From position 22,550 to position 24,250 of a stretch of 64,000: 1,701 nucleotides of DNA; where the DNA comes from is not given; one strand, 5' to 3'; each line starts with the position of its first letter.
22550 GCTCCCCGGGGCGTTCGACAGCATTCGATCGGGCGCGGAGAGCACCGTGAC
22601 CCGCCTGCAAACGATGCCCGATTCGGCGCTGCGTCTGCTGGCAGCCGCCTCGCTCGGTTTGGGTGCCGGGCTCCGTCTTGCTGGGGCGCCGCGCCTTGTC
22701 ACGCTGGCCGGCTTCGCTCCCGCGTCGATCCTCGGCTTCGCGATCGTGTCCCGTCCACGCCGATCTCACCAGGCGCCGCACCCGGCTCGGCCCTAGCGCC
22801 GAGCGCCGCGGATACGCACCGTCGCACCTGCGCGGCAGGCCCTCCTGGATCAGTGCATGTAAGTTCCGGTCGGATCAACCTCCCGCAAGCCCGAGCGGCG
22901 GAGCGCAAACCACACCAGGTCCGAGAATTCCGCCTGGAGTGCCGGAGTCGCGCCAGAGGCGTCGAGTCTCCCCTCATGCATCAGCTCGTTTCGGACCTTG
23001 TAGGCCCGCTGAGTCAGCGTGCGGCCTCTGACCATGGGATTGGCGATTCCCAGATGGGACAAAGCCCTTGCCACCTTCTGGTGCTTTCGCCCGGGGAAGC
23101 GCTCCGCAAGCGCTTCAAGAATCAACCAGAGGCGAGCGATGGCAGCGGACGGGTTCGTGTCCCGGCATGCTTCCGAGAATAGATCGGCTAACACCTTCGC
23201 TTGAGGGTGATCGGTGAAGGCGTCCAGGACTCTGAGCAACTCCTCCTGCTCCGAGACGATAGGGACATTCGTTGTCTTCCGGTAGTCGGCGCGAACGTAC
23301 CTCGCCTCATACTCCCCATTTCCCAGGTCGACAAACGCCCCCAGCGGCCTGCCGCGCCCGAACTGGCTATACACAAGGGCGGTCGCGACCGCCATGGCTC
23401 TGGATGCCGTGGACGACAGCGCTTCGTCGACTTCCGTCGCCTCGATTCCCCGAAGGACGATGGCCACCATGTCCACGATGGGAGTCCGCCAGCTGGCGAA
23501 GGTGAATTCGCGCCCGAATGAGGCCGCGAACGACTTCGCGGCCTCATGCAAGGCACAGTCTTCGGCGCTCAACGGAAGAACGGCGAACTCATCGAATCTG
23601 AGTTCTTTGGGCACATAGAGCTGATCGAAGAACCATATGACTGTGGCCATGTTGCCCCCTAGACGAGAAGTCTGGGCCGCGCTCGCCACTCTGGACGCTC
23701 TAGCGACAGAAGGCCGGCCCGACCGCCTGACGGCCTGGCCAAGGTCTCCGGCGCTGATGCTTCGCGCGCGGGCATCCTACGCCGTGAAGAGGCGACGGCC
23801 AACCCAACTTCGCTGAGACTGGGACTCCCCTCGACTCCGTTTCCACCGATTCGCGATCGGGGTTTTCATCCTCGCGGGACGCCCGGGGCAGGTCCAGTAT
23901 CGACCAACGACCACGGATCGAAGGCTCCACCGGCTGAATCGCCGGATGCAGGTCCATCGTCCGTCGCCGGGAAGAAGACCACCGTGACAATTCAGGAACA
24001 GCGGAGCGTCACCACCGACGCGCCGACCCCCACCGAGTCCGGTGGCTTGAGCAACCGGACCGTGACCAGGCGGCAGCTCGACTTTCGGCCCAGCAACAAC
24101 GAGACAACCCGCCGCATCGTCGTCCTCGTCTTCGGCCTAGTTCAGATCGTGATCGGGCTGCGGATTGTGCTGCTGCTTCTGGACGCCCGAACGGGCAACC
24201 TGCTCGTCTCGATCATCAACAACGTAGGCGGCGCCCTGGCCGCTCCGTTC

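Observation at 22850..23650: Single-gene lower-GC island encoding a protein with an R-x4-H (HEPN-like) C-terminal motif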

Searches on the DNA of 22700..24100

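Call 59: search_rna_families(source=window, start=22700, end=24100, threshold=evalue, max_evalue=10)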
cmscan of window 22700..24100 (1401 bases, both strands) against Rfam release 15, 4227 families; matches with E-value up to 10: 5.
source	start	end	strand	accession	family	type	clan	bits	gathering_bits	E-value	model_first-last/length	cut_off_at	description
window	23468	23593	-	RF01681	P4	Gene; sRNA;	-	17.3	37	0.082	1-215/215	no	Pseudomonas sRNA P4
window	23678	23766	-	RF02989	gntR-DTE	Gene; sRNA;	-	16.6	63.6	4.5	1-119/119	no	gntR-DTE RNA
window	23906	23971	-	RF00729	mir-278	Gene; miRNA;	-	15.3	55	3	1-75/75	no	mir-278 microRNA precursor family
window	22765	22873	-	RF02936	Chloroflexus-1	Gene; sRNA;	-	13.5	181.5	1.3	1-171/171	no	Chloroflexus-1 RNA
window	23471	23523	+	RF01121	sR38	Gene; snRNA; snoRNA; CD-box;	-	13.5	50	3.1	1-59/59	no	Small nucleolar RNA sR38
